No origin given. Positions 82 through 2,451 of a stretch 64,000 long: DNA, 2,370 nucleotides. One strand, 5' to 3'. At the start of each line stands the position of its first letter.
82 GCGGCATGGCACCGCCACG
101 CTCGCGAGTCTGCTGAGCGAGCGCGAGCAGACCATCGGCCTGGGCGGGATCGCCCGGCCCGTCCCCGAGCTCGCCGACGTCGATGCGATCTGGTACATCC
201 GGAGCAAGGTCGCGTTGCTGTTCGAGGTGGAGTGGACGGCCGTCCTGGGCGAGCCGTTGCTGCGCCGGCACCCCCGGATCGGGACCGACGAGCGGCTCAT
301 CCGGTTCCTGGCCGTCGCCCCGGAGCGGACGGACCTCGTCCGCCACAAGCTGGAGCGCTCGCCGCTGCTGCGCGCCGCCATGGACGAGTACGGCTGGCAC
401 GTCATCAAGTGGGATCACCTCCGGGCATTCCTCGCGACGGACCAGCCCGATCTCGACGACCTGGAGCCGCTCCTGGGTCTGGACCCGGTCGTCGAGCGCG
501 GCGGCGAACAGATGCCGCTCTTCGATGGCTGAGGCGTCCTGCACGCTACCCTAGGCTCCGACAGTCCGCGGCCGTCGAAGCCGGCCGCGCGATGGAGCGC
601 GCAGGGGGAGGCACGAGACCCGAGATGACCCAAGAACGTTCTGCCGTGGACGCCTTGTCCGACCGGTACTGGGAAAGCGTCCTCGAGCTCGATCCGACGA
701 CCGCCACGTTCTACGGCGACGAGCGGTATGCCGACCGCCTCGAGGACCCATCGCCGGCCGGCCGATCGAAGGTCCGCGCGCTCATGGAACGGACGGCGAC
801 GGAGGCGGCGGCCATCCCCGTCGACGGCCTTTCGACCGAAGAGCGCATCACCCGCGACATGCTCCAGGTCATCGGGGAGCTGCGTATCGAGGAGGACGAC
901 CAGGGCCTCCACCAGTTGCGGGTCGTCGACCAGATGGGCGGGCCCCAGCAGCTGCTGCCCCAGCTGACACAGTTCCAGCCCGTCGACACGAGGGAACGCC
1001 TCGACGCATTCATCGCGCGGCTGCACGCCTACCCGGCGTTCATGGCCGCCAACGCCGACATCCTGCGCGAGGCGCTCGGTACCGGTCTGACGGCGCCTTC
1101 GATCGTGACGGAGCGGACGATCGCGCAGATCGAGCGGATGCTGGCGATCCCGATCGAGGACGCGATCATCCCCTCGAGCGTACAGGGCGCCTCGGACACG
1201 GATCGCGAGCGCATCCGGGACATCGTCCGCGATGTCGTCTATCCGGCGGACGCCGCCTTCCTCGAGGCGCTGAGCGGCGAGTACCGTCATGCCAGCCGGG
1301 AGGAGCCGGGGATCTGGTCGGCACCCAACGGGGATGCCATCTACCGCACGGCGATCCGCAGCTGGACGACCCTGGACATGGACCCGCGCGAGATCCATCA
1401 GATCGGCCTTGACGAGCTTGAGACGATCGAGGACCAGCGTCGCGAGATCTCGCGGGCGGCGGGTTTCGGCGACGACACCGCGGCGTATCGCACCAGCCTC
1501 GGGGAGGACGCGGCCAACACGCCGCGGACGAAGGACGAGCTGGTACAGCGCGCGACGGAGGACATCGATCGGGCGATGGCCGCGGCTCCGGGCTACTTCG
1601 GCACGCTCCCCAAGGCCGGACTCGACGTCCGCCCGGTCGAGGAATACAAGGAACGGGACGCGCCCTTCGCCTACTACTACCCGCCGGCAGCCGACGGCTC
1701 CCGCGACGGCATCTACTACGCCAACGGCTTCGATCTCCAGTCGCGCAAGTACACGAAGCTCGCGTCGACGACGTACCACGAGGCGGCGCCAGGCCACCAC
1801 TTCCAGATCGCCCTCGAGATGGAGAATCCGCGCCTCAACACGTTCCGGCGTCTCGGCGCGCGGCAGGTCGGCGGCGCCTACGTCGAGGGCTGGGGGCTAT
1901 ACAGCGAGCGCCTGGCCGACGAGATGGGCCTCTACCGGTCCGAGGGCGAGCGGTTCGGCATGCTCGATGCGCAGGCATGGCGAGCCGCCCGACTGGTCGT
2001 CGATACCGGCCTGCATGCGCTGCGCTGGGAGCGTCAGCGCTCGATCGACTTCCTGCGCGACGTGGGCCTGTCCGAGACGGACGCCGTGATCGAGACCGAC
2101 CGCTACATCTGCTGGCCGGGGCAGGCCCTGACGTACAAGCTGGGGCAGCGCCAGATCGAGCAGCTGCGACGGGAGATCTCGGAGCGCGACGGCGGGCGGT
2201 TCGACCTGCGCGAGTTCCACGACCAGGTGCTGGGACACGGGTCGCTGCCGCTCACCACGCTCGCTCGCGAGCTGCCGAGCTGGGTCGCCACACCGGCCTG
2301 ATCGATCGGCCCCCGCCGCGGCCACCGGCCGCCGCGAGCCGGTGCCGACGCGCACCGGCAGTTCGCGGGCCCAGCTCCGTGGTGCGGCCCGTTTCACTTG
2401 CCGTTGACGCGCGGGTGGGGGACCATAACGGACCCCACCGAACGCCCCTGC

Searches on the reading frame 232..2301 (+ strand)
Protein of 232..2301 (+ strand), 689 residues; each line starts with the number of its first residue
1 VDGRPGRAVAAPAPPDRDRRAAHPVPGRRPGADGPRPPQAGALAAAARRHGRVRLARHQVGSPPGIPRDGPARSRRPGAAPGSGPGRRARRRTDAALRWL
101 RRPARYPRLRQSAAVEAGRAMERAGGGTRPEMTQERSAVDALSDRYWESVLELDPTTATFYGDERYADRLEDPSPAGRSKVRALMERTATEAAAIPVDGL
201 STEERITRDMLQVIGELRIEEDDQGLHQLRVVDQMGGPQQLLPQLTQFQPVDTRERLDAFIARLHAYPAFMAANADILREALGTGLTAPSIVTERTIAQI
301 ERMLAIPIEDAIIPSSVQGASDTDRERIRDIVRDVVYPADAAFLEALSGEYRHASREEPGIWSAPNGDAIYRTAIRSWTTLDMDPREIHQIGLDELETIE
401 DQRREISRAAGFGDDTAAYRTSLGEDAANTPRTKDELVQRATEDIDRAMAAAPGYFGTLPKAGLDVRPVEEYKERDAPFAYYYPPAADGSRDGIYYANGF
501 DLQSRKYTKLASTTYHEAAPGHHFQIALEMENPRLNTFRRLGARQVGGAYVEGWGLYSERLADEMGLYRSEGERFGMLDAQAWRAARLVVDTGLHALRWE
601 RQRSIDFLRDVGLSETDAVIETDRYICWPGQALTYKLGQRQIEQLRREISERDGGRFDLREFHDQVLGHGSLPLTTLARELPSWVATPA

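Call 97: search_protein_families(library=pfam, proteins=[window:232-2301:+], max_evalue=0.0001)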
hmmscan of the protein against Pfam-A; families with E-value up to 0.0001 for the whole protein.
window:232-2301:+ (689 aa): 1 family
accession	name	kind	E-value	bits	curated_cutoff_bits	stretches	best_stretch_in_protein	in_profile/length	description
PF05960.17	DUF885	-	3e-153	512.7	32.4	1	155-680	1-531/532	Bacterial protein of unknown function (DUF885)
